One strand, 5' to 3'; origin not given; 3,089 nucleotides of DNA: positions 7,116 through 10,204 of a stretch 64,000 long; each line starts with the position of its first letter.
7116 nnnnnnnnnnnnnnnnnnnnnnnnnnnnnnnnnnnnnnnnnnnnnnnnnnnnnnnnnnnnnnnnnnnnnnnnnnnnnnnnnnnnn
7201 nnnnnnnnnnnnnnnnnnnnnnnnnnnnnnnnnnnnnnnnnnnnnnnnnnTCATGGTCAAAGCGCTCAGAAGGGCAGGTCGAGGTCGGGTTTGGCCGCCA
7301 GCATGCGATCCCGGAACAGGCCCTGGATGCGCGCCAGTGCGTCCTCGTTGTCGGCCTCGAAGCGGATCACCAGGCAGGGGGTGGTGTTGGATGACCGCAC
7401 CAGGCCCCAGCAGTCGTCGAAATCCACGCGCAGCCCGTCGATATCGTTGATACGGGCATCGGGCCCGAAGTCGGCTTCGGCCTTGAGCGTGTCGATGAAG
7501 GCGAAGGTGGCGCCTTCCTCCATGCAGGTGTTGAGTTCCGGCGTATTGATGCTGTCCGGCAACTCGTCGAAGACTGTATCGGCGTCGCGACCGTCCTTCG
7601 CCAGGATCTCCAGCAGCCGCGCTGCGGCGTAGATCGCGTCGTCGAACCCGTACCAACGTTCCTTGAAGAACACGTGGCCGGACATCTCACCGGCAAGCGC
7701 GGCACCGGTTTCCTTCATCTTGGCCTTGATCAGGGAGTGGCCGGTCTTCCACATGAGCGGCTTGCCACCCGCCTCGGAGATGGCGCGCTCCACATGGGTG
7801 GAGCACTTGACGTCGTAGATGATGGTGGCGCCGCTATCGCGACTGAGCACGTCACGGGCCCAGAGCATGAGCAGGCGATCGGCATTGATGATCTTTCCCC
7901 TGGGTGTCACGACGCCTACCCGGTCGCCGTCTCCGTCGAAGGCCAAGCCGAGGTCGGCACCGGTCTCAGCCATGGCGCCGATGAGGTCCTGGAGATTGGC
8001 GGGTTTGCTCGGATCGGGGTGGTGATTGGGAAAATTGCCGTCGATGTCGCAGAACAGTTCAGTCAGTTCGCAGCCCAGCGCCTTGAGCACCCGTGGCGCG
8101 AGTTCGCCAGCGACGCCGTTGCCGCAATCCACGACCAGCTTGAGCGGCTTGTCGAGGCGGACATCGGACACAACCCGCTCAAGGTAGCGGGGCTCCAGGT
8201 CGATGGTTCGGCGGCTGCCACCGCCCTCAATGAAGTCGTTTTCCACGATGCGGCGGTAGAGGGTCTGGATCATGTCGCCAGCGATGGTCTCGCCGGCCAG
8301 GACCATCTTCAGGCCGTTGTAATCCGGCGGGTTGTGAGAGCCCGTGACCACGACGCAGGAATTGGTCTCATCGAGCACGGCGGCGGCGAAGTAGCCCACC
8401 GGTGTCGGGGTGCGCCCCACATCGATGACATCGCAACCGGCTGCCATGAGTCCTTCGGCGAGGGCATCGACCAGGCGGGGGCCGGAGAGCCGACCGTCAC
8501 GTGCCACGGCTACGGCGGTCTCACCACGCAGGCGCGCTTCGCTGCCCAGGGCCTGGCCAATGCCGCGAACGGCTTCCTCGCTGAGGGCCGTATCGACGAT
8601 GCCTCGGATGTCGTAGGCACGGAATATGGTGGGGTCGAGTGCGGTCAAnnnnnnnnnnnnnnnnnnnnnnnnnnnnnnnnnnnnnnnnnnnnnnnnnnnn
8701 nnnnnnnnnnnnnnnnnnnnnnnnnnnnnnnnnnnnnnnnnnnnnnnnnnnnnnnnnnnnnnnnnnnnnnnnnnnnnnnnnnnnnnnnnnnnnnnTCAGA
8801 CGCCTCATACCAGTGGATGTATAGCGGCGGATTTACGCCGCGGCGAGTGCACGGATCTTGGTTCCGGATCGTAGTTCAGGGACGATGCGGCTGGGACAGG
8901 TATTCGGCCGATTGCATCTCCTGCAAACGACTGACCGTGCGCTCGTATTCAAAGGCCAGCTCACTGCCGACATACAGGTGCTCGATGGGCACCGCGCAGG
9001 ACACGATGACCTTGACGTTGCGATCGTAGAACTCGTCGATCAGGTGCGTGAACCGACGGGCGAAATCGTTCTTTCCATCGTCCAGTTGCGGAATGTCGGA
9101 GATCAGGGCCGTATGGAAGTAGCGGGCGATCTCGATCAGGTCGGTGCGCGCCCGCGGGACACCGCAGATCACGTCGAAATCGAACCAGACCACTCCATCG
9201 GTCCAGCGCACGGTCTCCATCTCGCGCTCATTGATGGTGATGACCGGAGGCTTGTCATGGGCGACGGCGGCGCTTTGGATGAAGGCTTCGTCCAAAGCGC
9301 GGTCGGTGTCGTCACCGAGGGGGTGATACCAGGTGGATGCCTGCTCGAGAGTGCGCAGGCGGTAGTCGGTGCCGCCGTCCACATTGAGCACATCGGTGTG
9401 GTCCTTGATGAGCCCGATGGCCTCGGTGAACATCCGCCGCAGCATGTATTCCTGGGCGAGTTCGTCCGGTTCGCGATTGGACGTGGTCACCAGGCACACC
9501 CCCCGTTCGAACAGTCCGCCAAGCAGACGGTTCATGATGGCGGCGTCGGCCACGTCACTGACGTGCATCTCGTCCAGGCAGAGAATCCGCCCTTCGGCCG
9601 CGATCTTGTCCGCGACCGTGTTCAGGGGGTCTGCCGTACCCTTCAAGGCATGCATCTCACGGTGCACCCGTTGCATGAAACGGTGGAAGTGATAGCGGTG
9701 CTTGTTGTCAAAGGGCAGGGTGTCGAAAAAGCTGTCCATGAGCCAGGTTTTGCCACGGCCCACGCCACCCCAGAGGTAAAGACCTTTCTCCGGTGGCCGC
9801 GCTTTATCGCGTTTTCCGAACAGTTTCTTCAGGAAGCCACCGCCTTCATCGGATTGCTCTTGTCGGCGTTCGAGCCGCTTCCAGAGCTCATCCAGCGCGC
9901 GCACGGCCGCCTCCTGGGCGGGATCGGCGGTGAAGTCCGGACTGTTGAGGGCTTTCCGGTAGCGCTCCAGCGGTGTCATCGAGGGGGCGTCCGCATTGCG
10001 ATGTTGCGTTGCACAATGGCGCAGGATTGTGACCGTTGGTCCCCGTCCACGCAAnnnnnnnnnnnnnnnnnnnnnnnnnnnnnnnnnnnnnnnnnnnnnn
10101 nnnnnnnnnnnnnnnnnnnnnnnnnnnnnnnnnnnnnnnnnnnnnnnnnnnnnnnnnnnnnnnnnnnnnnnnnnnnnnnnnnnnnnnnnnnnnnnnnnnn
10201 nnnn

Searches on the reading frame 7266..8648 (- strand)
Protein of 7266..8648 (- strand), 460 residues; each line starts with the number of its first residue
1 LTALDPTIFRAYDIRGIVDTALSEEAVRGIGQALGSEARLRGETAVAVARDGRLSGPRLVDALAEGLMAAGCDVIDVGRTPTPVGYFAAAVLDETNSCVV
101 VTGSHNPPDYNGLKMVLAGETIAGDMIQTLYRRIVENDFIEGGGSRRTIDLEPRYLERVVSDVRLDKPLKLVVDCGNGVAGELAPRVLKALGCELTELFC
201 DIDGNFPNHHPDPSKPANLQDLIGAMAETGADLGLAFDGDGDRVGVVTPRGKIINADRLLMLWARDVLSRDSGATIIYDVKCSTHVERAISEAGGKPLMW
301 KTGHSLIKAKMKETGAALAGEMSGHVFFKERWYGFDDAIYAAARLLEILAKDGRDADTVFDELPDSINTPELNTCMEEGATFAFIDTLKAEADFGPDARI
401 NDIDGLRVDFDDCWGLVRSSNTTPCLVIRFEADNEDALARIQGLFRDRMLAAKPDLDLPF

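Call 79: search_protein_families(library=pfam, proteins=[window:7266-8648:-], max_evalue=0.001)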
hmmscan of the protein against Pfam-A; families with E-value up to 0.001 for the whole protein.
window:7266-8648:- (460 aa): 4 families
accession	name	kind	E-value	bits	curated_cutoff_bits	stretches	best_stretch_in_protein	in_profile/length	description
PF02878.22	PGM_PMM_I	-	8.7e-31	106.9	22.5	1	8-139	3-136/138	Phosphoglucomutase/phosphomannomutase, alpha/beta/alpha domain I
PF02879.22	PGM_PMM_II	-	2.1e-29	102.5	29.3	1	154-251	2-103/103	Phosphoglucomutase/phosphomannomutase, alpha/beta/alpha domain II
PF02880.22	PGM_PMM_III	-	5.1e-26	91.5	20.7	1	256-364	2-112/115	Phosphoglucomutase/phosphomannomutase, alpha/beta/alpha domain III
PF00408.26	PGM_PMM_IV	-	1.5e-10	41.4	23.1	1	391-443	21-63/68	Phosphoglucomutase/phosphomannomutase, C-terminal domain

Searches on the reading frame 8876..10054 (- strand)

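Call 79: search_protein_families(library=pfam, proteins=[window:8876-10054:-], max_evalue=0.001)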
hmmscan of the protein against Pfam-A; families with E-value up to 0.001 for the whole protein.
window:8876-10054:- (392 aa): 2 families
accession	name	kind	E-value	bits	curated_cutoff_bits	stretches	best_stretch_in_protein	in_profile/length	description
PF03969.22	AFG1_ATPase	-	2e-126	422.3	27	1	26-388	1-360/361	AFG1-like ATPase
PF00308.24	Bac_DnaA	-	6.7e-05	23.6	23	0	92-201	37-146/162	Bacterial DnaA ATPAse domain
